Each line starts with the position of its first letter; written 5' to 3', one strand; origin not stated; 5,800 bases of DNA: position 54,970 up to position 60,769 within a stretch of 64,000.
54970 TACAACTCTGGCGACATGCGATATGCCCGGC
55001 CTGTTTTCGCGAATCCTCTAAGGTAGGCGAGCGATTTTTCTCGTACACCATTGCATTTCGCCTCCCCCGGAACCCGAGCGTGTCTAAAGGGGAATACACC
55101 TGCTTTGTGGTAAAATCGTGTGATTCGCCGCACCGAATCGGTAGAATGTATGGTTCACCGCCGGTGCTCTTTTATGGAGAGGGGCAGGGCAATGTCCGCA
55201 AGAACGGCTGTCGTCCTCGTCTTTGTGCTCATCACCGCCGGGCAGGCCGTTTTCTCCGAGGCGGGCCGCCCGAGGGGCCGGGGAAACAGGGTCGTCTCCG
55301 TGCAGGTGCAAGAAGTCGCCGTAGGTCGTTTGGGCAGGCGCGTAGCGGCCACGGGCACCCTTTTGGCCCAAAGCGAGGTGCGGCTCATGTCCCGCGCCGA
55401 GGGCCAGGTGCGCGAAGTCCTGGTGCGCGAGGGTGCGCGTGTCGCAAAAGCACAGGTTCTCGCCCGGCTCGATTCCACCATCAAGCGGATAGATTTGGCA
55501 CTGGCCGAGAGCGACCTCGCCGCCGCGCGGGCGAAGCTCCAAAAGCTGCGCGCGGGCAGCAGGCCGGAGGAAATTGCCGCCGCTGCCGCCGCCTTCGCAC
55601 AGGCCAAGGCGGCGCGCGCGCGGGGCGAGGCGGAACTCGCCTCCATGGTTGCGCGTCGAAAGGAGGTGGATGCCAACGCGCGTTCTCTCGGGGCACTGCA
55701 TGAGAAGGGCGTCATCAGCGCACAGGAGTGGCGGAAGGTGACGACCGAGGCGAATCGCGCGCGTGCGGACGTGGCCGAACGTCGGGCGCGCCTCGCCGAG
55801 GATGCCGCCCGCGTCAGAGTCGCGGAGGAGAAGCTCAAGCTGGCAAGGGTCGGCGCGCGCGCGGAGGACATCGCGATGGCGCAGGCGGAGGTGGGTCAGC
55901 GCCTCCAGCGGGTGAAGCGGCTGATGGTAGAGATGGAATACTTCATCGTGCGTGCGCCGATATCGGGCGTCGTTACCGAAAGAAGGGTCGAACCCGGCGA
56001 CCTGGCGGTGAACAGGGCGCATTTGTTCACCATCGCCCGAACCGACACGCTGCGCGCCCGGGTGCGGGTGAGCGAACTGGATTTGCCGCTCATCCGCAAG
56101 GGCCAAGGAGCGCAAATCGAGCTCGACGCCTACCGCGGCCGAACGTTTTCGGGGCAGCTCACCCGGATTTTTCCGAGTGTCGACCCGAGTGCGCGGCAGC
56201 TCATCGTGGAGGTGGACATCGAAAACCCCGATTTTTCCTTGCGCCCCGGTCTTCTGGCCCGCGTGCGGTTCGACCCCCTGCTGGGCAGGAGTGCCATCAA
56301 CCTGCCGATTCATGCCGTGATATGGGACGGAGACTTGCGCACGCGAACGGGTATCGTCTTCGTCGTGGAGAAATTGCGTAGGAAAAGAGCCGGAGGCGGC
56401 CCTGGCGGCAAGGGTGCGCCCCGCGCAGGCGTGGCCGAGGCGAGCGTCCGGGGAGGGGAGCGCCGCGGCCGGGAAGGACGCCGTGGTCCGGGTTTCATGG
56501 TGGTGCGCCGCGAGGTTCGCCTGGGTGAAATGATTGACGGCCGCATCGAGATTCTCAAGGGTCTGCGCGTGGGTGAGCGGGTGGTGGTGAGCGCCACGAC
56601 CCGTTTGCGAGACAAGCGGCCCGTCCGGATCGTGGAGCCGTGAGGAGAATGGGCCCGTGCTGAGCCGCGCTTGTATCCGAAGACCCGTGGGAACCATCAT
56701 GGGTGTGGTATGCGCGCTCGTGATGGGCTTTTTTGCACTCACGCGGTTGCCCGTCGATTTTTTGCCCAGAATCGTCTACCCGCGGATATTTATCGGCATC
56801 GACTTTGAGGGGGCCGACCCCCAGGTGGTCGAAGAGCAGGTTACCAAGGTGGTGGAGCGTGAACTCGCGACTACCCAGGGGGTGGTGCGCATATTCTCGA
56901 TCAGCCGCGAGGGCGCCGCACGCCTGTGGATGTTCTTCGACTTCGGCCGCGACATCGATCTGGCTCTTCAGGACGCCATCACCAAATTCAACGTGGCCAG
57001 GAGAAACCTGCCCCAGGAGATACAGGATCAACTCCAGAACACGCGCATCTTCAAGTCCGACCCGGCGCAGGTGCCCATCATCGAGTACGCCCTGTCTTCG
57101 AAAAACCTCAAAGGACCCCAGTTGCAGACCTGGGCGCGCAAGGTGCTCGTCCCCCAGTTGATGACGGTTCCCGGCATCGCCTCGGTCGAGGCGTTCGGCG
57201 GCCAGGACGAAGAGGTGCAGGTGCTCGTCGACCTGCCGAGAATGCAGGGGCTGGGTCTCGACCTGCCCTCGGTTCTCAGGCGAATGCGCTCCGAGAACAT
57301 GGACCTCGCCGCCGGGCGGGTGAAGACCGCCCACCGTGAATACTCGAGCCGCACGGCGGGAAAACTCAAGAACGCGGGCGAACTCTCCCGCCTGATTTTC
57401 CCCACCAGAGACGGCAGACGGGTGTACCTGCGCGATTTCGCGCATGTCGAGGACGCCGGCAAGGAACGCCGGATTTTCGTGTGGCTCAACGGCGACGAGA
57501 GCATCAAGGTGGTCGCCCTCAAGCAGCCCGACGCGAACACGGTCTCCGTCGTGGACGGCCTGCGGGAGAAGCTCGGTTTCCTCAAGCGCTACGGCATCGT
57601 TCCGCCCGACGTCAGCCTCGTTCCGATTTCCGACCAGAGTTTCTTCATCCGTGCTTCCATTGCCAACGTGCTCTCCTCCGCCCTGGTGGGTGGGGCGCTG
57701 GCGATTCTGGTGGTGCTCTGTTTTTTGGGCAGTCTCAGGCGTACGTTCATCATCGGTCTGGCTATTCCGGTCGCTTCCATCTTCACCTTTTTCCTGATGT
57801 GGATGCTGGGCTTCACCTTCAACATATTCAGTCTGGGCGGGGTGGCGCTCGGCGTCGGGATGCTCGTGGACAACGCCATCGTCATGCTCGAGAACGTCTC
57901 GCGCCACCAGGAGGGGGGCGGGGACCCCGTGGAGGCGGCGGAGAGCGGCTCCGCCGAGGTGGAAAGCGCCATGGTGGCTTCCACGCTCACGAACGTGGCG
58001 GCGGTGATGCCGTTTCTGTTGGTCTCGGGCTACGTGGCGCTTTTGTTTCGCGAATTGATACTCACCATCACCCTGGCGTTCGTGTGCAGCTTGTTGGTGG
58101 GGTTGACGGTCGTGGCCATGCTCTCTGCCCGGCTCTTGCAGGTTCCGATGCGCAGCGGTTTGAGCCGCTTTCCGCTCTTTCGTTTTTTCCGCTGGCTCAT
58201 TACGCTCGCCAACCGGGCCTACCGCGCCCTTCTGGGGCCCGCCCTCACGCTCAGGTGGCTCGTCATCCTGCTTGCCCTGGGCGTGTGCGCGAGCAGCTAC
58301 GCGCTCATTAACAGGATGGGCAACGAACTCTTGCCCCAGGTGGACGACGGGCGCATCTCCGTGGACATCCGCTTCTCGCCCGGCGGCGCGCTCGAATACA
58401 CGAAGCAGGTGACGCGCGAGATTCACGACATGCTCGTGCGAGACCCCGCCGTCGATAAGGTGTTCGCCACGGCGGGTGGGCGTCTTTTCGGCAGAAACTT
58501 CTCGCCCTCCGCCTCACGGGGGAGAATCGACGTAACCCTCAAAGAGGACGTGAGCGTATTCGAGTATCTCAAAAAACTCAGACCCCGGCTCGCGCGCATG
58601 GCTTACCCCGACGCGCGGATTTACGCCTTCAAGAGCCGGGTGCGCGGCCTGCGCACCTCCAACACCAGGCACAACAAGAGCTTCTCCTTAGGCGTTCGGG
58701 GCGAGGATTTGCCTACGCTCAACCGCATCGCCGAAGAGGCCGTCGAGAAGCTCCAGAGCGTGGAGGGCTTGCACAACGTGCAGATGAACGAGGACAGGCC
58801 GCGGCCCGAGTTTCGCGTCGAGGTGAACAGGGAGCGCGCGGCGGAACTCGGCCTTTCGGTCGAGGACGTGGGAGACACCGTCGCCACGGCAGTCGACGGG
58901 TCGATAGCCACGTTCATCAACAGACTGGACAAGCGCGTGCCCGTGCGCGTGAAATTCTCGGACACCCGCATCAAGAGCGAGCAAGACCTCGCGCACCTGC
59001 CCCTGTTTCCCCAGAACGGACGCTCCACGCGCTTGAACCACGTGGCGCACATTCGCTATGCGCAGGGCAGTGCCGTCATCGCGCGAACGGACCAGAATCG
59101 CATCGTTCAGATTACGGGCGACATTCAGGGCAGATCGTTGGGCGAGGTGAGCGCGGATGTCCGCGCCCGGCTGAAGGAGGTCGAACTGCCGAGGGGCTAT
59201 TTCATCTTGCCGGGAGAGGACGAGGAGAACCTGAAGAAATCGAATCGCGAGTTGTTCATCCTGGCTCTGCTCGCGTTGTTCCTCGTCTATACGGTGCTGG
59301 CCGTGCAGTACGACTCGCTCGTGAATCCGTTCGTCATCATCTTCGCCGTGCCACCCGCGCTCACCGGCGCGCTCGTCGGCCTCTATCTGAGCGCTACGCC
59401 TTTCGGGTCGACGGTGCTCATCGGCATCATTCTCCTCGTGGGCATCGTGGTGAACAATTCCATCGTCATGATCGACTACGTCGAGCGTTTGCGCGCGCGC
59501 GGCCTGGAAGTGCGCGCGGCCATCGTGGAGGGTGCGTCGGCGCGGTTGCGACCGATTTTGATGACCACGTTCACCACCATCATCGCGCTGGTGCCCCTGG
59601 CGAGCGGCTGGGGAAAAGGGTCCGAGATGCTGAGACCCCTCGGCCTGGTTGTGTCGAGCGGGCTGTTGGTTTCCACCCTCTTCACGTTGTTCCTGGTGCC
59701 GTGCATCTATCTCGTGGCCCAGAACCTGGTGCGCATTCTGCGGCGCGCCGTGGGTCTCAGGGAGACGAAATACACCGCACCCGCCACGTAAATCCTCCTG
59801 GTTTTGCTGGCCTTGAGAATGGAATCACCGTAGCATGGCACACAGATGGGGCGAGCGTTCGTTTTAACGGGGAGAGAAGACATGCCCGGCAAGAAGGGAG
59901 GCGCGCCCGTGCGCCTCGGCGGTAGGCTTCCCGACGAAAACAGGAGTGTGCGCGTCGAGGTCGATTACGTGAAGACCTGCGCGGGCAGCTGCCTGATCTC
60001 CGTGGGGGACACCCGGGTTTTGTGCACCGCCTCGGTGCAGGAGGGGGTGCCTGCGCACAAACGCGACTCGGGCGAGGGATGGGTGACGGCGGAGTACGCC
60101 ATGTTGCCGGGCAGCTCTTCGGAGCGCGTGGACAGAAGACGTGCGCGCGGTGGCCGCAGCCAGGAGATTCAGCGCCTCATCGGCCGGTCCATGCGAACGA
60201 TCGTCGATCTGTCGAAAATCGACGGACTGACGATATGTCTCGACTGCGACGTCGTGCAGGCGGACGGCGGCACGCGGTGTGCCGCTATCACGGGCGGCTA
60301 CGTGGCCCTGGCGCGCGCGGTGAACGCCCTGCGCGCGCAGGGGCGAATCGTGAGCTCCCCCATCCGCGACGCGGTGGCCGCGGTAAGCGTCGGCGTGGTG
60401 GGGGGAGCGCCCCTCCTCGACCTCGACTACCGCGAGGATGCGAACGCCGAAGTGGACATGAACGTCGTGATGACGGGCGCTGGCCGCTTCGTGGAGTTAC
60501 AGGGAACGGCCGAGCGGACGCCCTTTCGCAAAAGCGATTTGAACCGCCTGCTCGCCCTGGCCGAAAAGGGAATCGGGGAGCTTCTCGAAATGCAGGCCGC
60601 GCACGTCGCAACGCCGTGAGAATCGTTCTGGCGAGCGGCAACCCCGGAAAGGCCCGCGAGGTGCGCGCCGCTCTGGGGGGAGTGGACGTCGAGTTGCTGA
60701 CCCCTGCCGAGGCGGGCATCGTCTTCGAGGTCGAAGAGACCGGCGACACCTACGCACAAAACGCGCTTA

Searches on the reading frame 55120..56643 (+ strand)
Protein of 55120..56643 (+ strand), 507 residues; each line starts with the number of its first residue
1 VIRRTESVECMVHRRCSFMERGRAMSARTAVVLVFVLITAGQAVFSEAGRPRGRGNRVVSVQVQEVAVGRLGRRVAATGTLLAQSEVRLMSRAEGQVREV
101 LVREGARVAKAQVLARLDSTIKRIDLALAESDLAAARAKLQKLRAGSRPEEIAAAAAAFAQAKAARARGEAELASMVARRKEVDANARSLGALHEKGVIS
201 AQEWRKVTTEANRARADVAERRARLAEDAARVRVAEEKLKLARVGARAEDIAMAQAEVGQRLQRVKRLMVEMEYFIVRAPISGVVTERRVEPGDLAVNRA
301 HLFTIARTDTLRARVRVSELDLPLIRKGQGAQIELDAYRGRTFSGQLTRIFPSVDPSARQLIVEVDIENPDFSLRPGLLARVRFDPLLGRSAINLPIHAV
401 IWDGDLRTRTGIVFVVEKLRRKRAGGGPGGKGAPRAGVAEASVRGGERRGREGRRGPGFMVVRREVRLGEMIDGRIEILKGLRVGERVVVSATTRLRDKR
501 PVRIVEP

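Call 68: search_protein_families(library=pfam, proteins=[window:55120-56643:+], max_evalue=0.00001)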
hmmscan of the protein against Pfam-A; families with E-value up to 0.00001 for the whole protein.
window:55120-56643:+ (507 aa): 3 families
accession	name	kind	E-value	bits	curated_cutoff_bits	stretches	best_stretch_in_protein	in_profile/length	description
PF16576.10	HlyD_D23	-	3.9e-27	95.4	30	1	74-380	5-214/214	Barrel-sandwich domain of CusB or HlyD membrane-fusion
PF13437.12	HlyD_3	-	6.8e-18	65.8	22.2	1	277-377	2-106/106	HlyD family secretion protein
PF13533.13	Biotin_lipoyl_2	-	4.4e-06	26.8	29.8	0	87-118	1-32/32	Biotin-lipoyl like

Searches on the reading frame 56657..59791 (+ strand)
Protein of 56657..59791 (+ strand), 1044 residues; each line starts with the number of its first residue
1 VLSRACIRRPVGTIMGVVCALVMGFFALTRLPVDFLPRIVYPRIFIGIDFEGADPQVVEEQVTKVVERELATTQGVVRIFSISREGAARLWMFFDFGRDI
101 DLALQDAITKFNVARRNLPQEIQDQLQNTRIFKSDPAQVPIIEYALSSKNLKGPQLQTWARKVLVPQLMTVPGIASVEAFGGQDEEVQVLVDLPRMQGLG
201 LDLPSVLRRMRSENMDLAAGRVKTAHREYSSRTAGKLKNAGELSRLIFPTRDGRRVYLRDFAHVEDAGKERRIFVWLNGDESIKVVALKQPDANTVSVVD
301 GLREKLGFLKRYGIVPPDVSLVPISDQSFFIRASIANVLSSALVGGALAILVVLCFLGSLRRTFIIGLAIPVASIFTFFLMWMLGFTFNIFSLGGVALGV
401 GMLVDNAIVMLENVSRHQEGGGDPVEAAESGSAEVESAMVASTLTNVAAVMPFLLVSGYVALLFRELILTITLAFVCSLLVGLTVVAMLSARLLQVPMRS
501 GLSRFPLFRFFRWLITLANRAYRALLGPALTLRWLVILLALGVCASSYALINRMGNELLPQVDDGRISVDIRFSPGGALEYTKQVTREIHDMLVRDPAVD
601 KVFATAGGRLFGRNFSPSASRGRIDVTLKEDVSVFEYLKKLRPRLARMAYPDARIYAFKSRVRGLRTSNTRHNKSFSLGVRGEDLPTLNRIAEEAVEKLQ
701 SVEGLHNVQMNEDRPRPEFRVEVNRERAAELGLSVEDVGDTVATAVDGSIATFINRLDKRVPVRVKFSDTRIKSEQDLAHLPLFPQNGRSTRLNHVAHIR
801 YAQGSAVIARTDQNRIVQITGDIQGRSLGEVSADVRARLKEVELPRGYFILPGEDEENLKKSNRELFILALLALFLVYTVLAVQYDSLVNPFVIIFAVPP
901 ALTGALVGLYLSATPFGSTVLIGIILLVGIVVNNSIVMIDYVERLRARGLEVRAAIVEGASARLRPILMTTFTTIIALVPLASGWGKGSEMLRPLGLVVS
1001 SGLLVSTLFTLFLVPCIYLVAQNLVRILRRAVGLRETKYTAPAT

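Call 68: search_protein_families(library=pfam, proteins=[window:56657-59791:+], max_evalue=0.00001)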
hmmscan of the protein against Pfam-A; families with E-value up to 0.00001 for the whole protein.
window:56657-59791:+ (1044 aa): 1 family
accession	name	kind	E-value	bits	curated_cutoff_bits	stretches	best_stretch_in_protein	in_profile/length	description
PF00873.25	ACR_tran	-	1.3e-252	841.3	28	1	3-1021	2-1020/1021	AcrB/AcrD/AcrF family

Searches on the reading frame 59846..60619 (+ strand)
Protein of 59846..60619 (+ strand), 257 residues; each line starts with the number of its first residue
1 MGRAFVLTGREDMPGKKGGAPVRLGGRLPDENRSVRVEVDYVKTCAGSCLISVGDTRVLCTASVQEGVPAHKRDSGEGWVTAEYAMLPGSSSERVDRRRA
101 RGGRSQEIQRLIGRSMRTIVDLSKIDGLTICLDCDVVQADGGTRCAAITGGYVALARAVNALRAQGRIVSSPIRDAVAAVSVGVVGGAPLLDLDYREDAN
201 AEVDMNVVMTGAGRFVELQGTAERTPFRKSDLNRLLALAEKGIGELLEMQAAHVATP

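Call 68: search_protein_families(library=pfam, proteins=[window:59846-60619:+], max_evalue=0.00001)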
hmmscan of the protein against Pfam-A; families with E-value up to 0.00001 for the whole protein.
window:59846-60619:+ (257 aa): 2 families
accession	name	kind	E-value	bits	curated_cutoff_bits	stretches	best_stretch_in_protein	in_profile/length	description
PF01138.27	RNase_PH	-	3.2e-26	92.7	25.5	1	31-158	1-127/130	3' exoribonuclease family, domain 1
PF03725.20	RNase_PH_C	-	1.4e-12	47.8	20.8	1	175-242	1-67/67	3' exoribonuclease family, domain 2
